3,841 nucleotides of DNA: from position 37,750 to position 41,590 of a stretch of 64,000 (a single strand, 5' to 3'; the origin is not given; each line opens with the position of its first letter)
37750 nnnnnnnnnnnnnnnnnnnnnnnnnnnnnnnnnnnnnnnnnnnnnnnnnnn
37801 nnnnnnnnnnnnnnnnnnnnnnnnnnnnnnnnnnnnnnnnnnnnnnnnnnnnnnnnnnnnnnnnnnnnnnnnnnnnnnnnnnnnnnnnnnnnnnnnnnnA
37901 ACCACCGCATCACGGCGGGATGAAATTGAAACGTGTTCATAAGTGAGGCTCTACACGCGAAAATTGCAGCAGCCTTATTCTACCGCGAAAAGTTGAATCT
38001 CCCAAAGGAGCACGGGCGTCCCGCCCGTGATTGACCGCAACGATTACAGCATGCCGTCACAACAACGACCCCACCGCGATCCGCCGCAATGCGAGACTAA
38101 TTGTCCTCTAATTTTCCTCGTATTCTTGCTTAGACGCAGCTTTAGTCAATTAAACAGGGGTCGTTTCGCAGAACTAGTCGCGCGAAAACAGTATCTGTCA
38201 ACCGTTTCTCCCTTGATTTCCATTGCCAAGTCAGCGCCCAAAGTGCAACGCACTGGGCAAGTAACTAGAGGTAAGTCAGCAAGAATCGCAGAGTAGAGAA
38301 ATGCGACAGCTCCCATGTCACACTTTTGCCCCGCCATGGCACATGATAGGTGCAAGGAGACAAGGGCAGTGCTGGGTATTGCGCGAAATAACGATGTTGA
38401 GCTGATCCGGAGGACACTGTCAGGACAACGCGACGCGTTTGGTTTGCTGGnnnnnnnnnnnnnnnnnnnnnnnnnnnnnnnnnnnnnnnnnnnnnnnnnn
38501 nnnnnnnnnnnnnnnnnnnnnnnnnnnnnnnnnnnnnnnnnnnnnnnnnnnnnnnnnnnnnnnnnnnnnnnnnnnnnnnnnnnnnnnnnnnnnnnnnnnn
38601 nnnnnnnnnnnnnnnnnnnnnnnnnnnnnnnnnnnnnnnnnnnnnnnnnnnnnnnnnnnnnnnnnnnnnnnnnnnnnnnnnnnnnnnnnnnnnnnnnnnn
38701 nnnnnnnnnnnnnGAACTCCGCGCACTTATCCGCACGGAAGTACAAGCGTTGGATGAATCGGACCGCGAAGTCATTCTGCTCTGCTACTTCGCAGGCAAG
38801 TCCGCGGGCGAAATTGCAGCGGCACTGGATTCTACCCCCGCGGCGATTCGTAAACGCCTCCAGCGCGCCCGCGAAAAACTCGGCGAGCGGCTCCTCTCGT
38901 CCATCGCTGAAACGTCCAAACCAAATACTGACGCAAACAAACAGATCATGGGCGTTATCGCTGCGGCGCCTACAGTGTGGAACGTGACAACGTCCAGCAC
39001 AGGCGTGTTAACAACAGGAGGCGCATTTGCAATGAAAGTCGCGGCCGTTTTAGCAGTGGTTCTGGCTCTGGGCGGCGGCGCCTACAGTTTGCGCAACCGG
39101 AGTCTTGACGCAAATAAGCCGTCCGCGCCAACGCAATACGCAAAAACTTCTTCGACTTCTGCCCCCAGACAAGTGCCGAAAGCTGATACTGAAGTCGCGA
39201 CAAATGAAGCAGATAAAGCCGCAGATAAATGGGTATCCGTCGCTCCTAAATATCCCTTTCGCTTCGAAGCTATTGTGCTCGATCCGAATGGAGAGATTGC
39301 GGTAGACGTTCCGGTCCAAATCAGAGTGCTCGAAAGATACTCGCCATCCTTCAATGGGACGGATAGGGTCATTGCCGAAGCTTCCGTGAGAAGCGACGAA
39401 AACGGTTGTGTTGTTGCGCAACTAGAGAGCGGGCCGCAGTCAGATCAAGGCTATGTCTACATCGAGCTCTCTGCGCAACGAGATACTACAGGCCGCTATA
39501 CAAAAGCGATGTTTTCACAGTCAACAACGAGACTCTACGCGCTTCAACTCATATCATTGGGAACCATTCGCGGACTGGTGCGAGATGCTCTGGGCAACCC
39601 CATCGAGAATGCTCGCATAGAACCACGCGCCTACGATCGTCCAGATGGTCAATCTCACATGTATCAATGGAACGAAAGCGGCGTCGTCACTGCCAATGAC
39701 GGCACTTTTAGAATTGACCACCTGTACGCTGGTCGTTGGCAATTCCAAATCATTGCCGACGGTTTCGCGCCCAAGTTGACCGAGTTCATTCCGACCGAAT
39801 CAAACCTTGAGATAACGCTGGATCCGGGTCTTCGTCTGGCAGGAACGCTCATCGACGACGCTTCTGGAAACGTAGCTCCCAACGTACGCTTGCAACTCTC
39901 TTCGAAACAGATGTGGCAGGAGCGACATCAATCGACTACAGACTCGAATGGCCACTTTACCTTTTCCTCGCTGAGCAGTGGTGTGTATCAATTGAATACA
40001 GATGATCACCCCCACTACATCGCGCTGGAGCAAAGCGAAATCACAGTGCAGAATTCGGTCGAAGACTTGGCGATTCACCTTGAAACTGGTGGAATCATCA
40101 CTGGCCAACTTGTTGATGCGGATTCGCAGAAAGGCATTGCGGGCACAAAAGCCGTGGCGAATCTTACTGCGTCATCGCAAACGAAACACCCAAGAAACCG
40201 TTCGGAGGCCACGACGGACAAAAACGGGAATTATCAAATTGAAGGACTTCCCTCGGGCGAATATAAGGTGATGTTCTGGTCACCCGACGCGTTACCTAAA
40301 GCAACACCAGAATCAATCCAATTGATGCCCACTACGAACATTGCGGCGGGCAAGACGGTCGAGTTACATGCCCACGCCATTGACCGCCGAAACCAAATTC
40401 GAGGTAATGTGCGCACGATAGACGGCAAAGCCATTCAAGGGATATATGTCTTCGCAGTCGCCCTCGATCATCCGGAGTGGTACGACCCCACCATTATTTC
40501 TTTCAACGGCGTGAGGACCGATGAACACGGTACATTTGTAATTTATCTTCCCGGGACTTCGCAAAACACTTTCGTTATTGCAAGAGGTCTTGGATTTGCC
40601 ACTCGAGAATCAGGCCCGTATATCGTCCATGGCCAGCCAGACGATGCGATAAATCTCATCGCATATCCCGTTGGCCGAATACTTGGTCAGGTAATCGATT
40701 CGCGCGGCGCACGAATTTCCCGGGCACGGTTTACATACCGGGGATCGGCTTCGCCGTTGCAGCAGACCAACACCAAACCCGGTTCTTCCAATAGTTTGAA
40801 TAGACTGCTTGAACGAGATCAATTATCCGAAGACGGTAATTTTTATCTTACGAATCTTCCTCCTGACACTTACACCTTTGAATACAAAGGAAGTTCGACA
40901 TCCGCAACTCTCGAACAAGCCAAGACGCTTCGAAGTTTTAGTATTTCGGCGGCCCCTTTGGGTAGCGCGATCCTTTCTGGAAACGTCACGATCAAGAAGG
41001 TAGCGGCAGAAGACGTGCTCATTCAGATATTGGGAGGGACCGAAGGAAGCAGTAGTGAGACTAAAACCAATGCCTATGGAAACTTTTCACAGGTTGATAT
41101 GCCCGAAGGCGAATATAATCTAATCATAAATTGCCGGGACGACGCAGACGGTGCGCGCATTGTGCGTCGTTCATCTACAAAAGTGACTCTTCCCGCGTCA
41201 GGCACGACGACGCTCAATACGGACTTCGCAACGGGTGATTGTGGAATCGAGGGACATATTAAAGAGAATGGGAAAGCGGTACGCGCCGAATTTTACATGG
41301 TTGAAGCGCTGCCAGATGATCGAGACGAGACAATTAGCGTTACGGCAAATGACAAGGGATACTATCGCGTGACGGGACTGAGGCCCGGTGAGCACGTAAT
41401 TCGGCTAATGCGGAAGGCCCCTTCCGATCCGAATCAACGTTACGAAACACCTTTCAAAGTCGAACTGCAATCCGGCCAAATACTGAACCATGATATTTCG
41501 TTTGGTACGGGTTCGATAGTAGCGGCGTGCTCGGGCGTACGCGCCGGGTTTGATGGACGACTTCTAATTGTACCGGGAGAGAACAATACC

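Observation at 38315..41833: ECF sigma factor covalently fused to a TM helix and a ~900-aa extracytoplasmic repeat region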

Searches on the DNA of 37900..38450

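Call 93: search_rna_families(source=window, start=37900, end=38450, threshold=evalue, max_evalue=1)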
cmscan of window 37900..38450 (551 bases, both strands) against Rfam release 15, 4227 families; matches with E-value up to 1: 0.
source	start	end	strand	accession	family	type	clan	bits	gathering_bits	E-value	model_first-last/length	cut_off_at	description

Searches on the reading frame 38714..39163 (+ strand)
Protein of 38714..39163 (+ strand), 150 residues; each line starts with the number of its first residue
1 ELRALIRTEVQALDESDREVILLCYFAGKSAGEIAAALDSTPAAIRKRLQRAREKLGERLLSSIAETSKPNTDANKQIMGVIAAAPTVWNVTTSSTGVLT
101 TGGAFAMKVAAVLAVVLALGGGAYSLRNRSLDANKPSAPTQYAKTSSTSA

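Call 87: find_related_loci(query=A6, collection=metagenome_contigs, flank=1500)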
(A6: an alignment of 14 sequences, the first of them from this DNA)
Query A6 (150 aa) in metagenome_contigs; peptide patterns used: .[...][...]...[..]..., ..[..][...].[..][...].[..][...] (x = any residue, [..] = any of these).
600 stretches matched a pattern (row limit reached: there are more); 237 encode a relative of the query (tblastn E <= 1e-3); the best 80 are kept; 80 distinct loci.
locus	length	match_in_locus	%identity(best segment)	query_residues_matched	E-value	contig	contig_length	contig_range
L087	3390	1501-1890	42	1-120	3e-26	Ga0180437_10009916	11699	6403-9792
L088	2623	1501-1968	38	1-146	1e-22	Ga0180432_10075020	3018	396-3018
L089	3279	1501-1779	45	1-90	1e-22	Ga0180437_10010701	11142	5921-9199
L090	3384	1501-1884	41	1-119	8e-22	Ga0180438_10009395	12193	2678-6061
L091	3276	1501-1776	43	1-89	3e-21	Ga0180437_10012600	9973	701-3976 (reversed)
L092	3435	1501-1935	41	1-137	6e-21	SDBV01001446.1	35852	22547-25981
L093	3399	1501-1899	38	1-124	1e-20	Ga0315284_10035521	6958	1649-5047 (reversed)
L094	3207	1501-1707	54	1-69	5e-20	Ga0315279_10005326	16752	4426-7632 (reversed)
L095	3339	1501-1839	46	1-104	1e-19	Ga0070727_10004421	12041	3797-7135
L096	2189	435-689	47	1-82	2e-19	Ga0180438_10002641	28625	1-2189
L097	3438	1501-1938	38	1-143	3e-19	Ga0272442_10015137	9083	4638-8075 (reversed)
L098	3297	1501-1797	39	1-96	1e-18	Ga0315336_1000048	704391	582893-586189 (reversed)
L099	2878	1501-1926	39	1-124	1e-18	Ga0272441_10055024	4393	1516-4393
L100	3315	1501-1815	40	1-103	3e-18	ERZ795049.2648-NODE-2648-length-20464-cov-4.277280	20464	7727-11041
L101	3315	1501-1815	40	1-103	3e-18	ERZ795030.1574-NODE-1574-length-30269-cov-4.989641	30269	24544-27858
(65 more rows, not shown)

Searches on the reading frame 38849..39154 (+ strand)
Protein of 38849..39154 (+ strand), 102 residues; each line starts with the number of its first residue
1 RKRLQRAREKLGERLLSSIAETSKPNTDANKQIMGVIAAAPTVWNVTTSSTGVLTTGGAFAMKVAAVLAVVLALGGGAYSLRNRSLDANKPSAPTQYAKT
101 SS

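Call 61: search_protein_families(library=pfam, proteins=[window:38849-39154:+], max_evalue=10)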
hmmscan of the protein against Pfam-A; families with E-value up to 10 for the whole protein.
seq(102 aa): 1 family
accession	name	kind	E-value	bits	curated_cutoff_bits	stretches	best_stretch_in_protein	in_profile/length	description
PF12153.13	CAP18_C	-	0.29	11.5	20.5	1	1-15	1-15/28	LPS binding domain of CAP18 (C terminal)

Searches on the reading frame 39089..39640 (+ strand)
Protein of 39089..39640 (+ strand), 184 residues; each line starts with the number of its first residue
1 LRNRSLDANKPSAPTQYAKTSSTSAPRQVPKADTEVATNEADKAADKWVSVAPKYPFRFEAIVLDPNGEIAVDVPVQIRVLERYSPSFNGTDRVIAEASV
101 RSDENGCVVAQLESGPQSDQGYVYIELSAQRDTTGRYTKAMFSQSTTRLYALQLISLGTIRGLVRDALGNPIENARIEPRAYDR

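Call 81: search_protein_families(library=pfam, proteins=[window:39089-39640:+], max_evalue=1)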
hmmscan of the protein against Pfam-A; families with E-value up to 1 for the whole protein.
window:39089-39640:+ (184 aa): 3 families
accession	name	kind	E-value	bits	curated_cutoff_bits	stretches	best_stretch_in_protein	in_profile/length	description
PF02369.22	Big_1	-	0.00081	19.9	34.9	1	58-115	20-69/93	Bacterial Ig-like domain (group 1)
PF13620.12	CarboxypepD_reg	-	0.0034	18.1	32.3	1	159-178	1-20/82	Carboxypeptidase regulatory-like domain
PF17789.7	MG4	-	0.0039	17.8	24.7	1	53-108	12-56/95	Macroglobulin domain MG4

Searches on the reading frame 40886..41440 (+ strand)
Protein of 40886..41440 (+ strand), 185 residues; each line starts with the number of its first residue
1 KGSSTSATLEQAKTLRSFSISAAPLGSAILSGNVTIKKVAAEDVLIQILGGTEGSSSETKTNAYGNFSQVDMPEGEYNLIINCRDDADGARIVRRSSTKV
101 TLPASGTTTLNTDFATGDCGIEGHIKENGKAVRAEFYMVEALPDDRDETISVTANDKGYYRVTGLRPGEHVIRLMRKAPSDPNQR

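Call 81: search_protein_families(library=pfam, proteins=[window:40886-41440:+], max_evalue=1)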
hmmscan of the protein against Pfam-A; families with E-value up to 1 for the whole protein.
window:40886-41440:+ (185 aa): 9 families
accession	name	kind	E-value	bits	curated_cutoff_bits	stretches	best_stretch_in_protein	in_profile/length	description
PF13620.12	CarboxypepD_reg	-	5.3e-11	43.1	32.3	2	32-112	4-79/82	Carboxypeptidase regulatory-like domain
PF13715.12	CarbopepD_reg_2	-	9.5e-05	22.8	32.2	1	51-83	20-52/88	CarboxypepD_reg-like domain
PF17210.9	SdrD_B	-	0.00016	22.3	29.7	1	144-175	34-65/112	SdrD B-like domain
PF17802.7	SpaA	-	0.019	15.5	23.1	0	145-173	26-57/91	Prealbumin-like fold domain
PF19077.6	Big_13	-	0.027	15.4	27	1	36-87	33-87/102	Bacterial Ig-like domain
PF14686.12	fn3_3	-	0.057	13.7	24.4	0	52-80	22-50/75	Polysaccharide lyase family 4, domain II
PF13681.11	PilX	-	0.15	13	27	0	106-165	10-71/89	Type IV pilus assembly protein PilX C-term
PF07495.19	Y_Y_Y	-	0.18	12.2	26.6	0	59-86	22-49/65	Y_Y_Y domain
PF14731.12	Staphopain_pro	-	0.25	11.8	27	1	134-183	98-143/169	Staphopain proregion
